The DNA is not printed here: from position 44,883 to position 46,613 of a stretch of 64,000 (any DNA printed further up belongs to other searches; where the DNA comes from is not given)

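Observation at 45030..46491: Extremely AT-rich HEPN (RNxxxH) ApeA-like gene, with no ATG start, directly downstream of a co-oriented IS481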

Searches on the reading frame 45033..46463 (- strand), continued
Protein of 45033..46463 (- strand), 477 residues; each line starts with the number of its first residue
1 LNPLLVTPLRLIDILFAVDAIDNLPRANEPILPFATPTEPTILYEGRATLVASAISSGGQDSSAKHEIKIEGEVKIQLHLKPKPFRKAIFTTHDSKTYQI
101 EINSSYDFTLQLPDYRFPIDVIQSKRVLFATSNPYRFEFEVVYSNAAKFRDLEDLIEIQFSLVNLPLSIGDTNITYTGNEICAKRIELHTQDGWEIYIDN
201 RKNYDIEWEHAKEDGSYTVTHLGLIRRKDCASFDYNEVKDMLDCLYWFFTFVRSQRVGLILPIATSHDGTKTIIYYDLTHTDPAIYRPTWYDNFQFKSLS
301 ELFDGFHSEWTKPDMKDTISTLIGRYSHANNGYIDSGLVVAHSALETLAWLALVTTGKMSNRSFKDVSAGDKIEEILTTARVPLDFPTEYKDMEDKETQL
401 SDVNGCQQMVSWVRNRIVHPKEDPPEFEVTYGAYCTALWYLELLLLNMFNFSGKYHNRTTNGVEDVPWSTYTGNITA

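Call 54: fold_search(model_id=the predicted structure, library=pdb)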
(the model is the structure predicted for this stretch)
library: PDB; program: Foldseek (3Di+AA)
matches with E <= 10: 418; with E <= 0.001: 0
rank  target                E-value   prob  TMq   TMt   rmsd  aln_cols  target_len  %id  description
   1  9ki1_u                1.3e-02  0.08  0.09  0.09  30.2       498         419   12  Baseplate structure of Escherichia phage Mu (released 2025-02-12)
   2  5kec_A                3.6e-02  0.28  0.11  0.19  16.3       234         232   12  Structure of K. pneumonia MrkH in its apo state. (released 2016-08-17)
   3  5kec_D                6.7e-02  0.18  0.10  0.18  16.4       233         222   11  Structure of K. pneumonia MrkH in its apo state. (released 2016-08-17)
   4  8hki_h                6.7e-02  0.15  0.12  0.15  21.3       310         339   12  Human TRiC open state (released 2023-12-13)
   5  8fkt_LN               6.7e-02  0.03  0.07  0.08  24.6       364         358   12  Human nucleolar pre-60S ribosomal subunit (State C1) (released 2023-07-12)
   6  5ked_A                8.7e-02  0.20  0.11  0.19  16.3       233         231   11  Structure of the 2.65 Angstrom P2(1) crystal of K. pneumonia MrkH (released 2016-08-17)
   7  9bd1                  8.7e-02  0.06  0.11  0.07  22.4       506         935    7  beta/alpha1 region of ApoB 100 (released 2024-12-25)
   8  5ila_B                1.0e-01  0.28  0.13  0.25  19.6       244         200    9  Deg9 protease domain (released 2017-03-08)
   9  4k3k_A                1.1e-01  0.04  0.08  0.09  23.1       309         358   13  E. Coli sliding clamp in complex with (S)-2-(4-methylpentanamido)-3-phenylpropanoic acid (released 2013-05-01)
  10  3izq_0                1.3e-01  0.08  0.07  0.07  13.3       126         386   12  Structure of the Dom34-Hbs1-GDPNP complex bound to a translating ribosome (released 2011-06-01)
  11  4n9a_A                1.3e-01  0.04  0.08  0.10  22.5       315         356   12  E. coli sliding clamp in complex with (R)-6-chloro-2,3,4,9-tetrahydro-1H-carbazole-1-carboxylic acid (released 2013-11-06)
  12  7nac_B                1.5e-01  0.03  0.06  0.07  24.2       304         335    8  State E2 nucleolar 60S ribosomal biogenesis intermediate - Composite model (released 2022-11-09)
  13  3zfy_B                1.8e-01  0.08  0.10  0.16  19.3       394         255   13  Crystal structure of EphB3 (released 2014-01-08)
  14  8fl0_LN               1.8e-01  0.02  0.08  0.09  23.4       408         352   13  Human nucleolar pre-60S ribosomal subunit (State H) (released 2023-07-12)
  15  5ila_A                1.9e-01  0.28  0.13  0.25  19.5       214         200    8  Deg9 protease domain (released 2017-03-08)
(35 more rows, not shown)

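Call 58: find_related_loci(query=A1, collection=genome_contigs, flank=8000)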
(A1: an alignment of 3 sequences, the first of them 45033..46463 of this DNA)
Query A1 (477 aa) in genome_contigs; peptide patterns used: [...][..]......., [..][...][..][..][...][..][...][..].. (x = any residue, [..] = any of these).
31 stretches matched a pattern; 2 encode a relative of the query (tblastn E <= 1e-3); 2 distinct loci.
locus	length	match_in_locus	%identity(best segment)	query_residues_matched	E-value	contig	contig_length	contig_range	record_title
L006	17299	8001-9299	23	29-470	4e-22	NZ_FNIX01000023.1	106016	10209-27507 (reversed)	Lentzea jiangxiensis strain CGMCC 4.6609, whole genome shotgun sequence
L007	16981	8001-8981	28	158-477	1e-30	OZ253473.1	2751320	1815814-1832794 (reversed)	MAG: Nitrospirales bacterium isolate 056054a7-9ecf-4ec6-a908-bfcb47be926a genome assembly, chromosome: 1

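Call 69: search_solved_structures(query=A5, max_evalue=10, show_alignments=3)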
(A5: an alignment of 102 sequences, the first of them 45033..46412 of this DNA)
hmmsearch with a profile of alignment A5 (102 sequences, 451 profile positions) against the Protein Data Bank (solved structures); distinct sequences matched with E-value up to 10: 3.
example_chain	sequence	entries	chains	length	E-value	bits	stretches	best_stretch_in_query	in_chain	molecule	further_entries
9okl_B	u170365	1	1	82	0.26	13.1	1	13-61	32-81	CS-2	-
1wcm_D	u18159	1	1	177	0.39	12.5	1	62-139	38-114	DNA-DIRECTED RNA POLYMERASE II 32 KDA POLYPEPTIDE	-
5fmf_D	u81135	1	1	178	0.39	12.5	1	62-139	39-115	RNA POLYMERASE II PRE-INITIATION COMPLEX, RPB4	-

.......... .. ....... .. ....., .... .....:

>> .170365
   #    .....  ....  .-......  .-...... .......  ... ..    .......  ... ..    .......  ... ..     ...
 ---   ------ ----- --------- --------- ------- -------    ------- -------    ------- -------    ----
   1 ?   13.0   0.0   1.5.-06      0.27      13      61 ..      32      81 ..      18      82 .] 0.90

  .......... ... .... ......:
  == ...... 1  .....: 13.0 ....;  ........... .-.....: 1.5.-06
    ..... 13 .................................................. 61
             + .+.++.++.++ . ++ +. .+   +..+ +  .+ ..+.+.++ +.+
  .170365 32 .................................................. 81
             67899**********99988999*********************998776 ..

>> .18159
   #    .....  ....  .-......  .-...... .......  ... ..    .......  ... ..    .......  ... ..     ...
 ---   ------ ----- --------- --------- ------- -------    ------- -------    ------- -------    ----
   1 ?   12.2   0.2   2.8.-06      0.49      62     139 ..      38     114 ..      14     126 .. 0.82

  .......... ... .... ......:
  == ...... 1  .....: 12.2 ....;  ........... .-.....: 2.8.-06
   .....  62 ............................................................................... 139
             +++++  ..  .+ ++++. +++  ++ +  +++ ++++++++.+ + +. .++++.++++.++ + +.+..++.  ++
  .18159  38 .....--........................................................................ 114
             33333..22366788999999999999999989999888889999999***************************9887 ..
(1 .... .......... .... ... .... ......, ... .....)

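Call 70: fold_search(model_id=the predicted structure, library=viral)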
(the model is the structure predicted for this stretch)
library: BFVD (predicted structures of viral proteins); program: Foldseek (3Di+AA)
matches with E <= 10: 412; with E <= 0.001: 0
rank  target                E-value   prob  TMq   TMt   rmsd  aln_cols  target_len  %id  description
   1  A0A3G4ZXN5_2          2.0e-02  0.20  0.11  0.06  25.8       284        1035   10  Putative capsid protein (Fragment) [Faunusvirus sp.]
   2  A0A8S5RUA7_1          3.2e-02  0.35  0.12  0.06  17.3       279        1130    8  (no name in the UniProt tables at hand)
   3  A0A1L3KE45            5.6e-02  0.09  0.12  0.08  21.8       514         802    8  (no name in the UniProt tables at hand)
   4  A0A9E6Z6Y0            5.9e-02  0.94  0.15  0.39   5.8       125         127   13  (no name in the UniProt tables at hand)
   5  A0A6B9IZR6            5.9e-02  0.94  0.15  0.37   5.8       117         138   13  (no name in the UniProt tables at hand)
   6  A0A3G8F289            7.3e-02  0.51  0.12  0.31  11.8       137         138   13  (no name in the UniProt tables at hand)
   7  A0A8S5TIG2            8.0e-02  0.47  0.14  0.20  13.7       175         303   10  Tail protein [Myoviridae sp. ct9dX1]
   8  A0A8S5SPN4            8.9e-02  0.63  0.13  0.35  12.0       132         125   15  Putative head-tail adaptor [Siphoviridae sp. ctnR613]
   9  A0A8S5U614            1.0e-01  0.63  0.13  0.33   6.7       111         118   14  Head Tail Attachment [Siphoviridae sp. ctwHj1]
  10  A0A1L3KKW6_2          1.4e-01  0.18  0.12  0.05  18.1       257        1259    8  (no name in the UniProt tables at hand)
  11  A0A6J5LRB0            1.5e-01  0.11  0.13  0.16  20.3       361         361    8  COG4379 Mu-like prophage tail protein gpP [uncultured Caudovirales phage]
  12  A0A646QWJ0            1.6e-01  0.82  0.14  0.41   6.2       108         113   11  (no name in the UniProt tables at hand)
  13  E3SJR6                1.6e-01  0.44  0.14  0.11  10.1       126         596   13  Uncharacterized protein [Synechococcus phage S-ShM2]
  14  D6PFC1                1.8e-01  0.75  0.14  0.37   6.4       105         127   10  (no name in the UniProt tables at hand)
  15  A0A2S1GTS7            1.9e-01  0.51  0.14  0.14   8.2       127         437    9  (no name in the UniProt tables at hand)
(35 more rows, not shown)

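Call 73: search_protein_families(library=pfam, proteins=[L006:5025-7862:+, L007:4828-7644:+, L006:9410-11887:-, L007:11707-13551:-, L002:5927-7666:+, L006:2537-3847:+, L004:7360-8919:+, L005:3912-5027:+, L005:5020-5496:+], max_evalue=0.001)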
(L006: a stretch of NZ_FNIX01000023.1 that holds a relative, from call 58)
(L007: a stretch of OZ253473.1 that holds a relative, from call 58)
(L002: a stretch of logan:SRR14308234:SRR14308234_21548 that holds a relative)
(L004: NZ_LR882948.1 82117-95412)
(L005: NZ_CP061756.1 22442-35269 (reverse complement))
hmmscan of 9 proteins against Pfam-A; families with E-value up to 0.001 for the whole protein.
L006:5025-7862:+ (945 aa): 3 families
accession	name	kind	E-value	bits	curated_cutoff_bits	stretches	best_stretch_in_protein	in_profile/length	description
PF04851.21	ResIII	-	3.9e-14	53.3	22.5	1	9-126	53-164/164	Type III restriction enzyme, res subunit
PF00271.37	Helicase_C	-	1.4e-07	32.2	23.5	1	176-283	4-109/110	Helicase conserved C-terminal domain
PF00270.35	DEAD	-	2e-07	31.3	26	1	8-125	44-161/167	DEAD/DEAH box helicase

L007:4828-7644:+ (938 aa): 7 families
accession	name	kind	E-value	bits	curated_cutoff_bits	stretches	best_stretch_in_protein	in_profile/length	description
PF20473.4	MmeI_Mtase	-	4.1e-86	288.8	27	1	342-605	5-258/259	MmeI, DNA-methyltransferase domain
PF20466.3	MmeI_TRD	-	1.3e-64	217.9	27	1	635-836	3-206/207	MmeI, target recognition domain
PF20464.3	MmeI_N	-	5.6e-44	151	27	1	11-173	2-180/181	MmeI, N-terminal domain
PF20467.3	MmeI_C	-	7.9e-28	97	27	1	837-916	2-81/83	MmeI, C-terminal domain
PF20465.4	MmeI_hel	-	5.4e-27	94.8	27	1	179-258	1-75/75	MmeI, helicase spacer domain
PF07669.17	Eco57I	-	6.5e-05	23.5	25.3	1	413-554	2-149/171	Eco57I restriction-modification methylase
PF02384.22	N6_Mtase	-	0.00033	20.5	20.4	0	359-544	49-186/311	N-6 DNA Methylase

L006:9410-11887:- (825 aa): 0 families

L007:11707-13551:- (614 aa): 6 families
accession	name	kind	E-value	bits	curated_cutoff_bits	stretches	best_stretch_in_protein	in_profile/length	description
PF13304.12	AAA_21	-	6.3e-14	53.2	27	1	212-387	125-298/304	AAA domain, putative AbiEii toxin, Type IV TA system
PF13175.12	AAA_15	-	1.3e-10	41.9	32.1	1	10-387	11-369/374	AAA ATPase domain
PF02463.25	SMC_N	-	5e-09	36.4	40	1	22-408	24-216/220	RecF/RecN/SMC N terminal domain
PF13401.12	AAA_22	-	0.00012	22.9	27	0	334-381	71-117/130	AAA domain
PF00004.35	AAA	-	0.00018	22.4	21.2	0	338-390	50-112/131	ATPase family associated with various cellular activities (AAA)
PF00005.33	ABC_tran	-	0.00049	21.1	25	0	25-51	14-40/137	ABC transporter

L002:5927-7666:+ (579 aa): 0 families

L006:2537-3847:+ (436 aa): 0 families

L004:7360-8919:+ (519 aa): 4 families
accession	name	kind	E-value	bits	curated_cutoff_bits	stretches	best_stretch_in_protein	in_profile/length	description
PF04542.20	Sigma70_r2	-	2.7e-20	72.3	24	1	260-329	1-70/71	Sigma-70 region 2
PF04545.22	Sigma70_r4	-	1.9e-16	59.8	24.1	1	427-481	2-49/50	Sigma-70, region 4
PF04539.22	Sigma70_r3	-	1.7e-10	41.3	25.3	1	342-409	4-73/78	Sigma-70 region 3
PF00140.25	Sigma70_r1_2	-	1.4e-07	31.8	22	1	182-210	1-29/34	Sigma-70 factor, region 1.2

L005:3912-5027:+ (371 aa): 1 family
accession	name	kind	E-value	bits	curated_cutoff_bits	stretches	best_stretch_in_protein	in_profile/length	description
PF00589.27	Phage_integrase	-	0.0007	19.8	27.1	0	151-221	103-170/172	Phage integrase family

L005:5020-5496:+ (158 aa): 0 families

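Call 77: list_cluster_members(proteins=[window:53060-54016:+, window:45033-46463:-, window:45033-46412:-, window:54229-54915:-, window:49934-51958:+, window:42850-44085:+, window:51961-52860:-])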
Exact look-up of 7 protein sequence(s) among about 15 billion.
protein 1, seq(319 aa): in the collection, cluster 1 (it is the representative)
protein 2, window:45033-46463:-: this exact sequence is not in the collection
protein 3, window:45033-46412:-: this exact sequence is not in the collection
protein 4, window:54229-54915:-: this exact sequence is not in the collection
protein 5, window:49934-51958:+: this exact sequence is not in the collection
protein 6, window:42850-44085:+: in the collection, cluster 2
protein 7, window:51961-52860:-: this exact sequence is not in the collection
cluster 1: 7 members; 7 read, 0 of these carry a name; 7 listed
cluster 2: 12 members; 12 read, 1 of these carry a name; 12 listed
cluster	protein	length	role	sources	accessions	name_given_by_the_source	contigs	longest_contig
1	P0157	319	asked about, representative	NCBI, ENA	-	-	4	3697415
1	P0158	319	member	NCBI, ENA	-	-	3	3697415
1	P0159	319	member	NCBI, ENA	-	-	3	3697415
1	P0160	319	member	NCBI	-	-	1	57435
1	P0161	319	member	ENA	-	-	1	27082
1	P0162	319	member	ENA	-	-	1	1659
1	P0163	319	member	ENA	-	-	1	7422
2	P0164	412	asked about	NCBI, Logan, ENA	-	-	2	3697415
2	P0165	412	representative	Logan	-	-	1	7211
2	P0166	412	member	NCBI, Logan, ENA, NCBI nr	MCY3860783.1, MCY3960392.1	MAG: ATP-binding protein [bacterium] | ATP-binding protein [bacterium]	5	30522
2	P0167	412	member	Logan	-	-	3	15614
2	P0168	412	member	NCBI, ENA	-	-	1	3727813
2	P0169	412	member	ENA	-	-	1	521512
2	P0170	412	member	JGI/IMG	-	-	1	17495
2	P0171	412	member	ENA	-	-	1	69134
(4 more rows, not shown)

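Call 89: search_protein_families(library=phrogs, proteins=[window:45033-46412:-, L003:4644-5957:+, P0001, L005:5533-6843:+], max_evalue=0.01)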
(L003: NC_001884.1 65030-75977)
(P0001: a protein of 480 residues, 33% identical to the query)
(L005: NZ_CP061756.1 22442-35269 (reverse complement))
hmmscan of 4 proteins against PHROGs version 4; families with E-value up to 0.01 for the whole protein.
window:45033-46412:- (460 aa): 0 families

L003:4644-5957:+ (438 aa): 0 families

P0001 (480 aa): 0 families

L005:5533-6843:+ (437 aa): 0 families

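Call 95: find_encoding_contigs(protein=P0155, flank=7000, max_places=1)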
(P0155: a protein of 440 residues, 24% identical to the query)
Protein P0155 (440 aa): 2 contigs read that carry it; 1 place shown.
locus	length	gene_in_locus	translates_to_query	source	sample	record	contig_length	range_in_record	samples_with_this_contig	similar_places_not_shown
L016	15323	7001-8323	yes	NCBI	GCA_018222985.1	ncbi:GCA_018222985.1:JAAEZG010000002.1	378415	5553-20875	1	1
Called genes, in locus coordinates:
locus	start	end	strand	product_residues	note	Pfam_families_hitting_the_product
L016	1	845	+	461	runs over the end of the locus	PF07690:MFS_1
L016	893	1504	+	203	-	PF00436:SSB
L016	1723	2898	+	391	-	PF00589:Phage_integrase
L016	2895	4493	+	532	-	-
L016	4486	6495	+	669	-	-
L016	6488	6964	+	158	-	-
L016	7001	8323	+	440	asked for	PF26308:YopA_M, PF27216:YopA_C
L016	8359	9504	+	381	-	PF01381:HTH_3 (weak), PF07022:Phage_CI_repr (faint)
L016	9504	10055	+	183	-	-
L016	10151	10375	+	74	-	PF12728:HTH_17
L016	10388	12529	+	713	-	PF12161:HsdM_N, PF02384:N6_Mtase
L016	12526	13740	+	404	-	PF01420:Methylase_S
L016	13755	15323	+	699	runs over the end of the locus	PF00270:DEAD, PF04851:ResIII, PF00271:Helicase_C, PF00156:Pribosyltran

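Call 96: find_encoding_contigs(protein=P0156, flank=7000, max_places=1)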
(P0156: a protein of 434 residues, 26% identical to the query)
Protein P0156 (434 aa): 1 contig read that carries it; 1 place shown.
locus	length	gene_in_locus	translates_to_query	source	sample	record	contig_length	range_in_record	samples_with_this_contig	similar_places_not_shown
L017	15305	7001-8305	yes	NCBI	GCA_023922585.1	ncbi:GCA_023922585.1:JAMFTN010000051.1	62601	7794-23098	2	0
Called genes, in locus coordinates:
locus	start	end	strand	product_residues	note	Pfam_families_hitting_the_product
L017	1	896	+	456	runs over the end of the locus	PF00083:Sugar_tr (weak), PF07690:MFS_1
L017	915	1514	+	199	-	PF00436:SSB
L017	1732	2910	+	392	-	PF00589:Phage_integrase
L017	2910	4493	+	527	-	PF00589:Phage_integrase (weak)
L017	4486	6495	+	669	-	-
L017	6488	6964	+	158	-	-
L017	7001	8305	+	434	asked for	PF26308:YopA_M, PF27216:YopA_C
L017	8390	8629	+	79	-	PF24718:HTH_73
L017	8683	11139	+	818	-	PF12161:HsdM_N, PF02384:N6_Mtase, PF07669:Eco57I (faint)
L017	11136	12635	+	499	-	PF01420:Methylase_S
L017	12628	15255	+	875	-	PF02463:SMC_N (faint), PF13304:AAA_21 (faint)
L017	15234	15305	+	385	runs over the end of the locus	PF04326:SLFN_AlbA_2, PF13749:HATPase_c_4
